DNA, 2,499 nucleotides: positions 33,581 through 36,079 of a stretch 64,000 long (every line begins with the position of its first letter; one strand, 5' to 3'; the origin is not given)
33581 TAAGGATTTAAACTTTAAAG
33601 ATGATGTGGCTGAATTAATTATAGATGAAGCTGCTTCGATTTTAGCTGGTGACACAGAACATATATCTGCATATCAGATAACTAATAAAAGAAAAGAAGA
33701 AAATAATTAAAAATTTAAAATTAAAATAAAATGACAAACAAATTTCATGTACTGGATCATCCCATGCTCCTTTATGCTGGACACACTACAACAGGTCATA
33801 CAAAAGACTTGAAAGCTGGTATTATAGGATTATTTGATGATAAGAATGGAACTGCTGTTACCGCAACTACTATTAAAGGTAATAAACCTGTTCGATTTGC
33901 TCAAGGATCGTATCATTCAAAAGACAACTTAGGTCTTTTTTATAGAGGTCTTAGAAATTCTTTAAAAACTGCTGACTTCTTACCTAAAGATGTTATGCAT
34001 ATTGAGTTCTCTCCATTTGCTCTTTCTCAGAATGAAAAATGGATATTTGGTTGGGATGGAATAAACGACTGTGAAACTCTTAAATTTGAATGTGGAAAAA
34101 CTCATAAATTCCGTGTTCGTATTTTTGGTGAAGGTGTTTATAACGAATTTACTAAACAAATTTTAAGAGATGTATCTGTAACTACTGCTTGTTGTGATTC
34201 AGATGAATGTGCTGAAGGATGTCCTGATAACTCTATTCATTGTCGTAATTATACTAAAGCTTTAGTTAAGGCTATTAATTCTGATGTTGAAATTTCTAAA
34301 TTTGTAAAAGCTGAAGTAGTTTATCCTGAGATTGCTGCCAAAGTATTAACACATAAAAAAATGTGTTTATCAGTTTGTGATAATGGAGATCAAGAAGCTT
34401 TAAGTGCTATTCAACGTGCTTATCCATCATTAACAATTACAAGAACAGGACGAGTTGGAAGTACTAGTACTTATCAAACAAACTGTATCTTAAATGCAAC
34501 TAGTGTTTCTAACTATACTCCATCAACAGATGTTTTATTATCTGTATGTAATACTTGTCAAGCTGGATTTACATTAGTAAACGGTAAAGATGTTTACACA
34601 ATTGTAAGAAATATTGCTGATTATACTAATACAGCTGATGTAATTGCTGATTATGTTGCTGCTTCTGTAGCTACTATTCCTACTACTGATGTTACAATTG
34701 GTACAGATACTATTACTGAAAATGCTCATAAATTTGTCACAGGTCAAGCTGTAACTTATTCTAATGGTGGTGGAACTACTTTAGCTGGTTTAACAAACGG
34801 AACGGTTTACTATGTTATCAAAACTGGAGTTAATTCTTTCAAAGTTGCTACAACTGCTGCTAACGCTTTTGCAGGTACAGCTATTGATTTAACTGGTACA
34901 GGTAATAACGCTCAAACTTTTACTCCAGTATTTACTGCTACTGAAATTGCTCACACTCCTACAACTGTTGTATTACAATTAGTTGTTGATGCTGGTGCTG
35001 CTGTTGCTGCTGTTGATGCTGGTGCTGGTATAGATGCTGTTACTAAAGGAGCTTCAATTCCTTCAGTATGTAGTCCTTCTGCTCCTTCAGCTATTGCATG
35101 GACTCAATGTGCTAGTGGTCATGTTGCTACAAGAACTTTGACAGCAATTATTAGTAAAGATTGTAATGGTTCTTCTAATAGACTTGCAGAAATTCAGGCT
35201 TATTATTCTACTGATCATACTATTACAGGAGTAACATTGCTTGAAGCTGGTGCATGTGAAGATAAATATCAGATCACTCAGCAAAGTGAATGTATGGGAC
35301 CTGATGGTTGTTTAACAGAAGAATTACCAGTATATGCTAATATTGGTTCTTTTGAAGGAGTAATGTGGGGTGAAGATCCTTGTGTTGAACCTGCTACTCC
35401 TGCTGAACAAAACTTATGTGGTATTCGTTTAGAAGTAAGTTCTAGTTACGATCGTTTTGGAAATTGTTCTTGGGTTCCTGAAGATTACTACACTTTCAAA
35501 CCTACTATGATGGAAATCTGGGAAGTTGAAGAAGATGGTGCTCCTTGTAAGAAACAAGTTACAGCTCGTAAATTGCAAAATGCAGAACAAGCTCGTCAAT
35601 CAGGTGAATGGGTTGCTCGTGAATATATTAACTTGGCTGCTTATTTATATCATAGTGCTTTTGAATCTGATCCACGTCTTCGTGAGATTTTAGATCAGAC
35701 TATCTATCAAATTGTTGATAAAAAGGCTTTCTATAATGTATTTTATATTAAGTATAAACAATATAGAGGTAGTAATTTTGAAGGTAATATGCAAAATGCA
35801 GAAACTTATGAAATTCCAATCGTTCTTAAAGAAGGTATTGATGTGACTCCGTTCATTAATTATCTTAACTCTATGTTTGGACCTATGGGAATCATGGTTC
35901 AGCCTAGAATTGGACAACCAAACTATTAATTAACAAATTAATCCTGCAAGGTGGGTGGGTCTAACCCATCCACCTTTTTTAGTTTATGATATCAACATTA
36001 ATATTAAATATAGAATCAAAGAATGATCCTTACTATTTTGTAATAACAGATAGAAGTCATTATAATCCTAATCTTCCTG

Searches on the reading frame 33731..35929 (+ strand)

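Call 19: search_protein_families(library=phrogs, proteins=[window:33731-35929:+], max_evalue=0.00001)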
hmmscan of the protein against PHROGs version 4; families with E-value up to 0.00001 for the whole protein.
window:33731-35929:+ (732 aa): 4 families
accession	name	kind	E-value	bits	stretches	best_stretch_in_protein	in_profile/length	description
phrog_38233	-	tail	4e-11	42.6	1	315-393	271-345/896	tail fiber protein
phrog_2885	-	tail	1.4e-07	29.3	1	302-402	1798-1894/4179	baseplate wedge subunit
phrog_32294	-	tail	1.7e-07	29.3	1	299-452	974-1130/2435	baseplate wedge subunit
phrog_30390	-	unknown function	1.6e-06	27.9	1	301-394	441-530/766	-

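Call 47: search_protein_families(library=pfam, proteins=[window:33731-35929:+], max_evalue=0.01)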
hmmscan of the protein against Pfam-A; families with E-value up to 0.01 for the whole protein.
window:33731-35929:+ (732 aa): 0 families
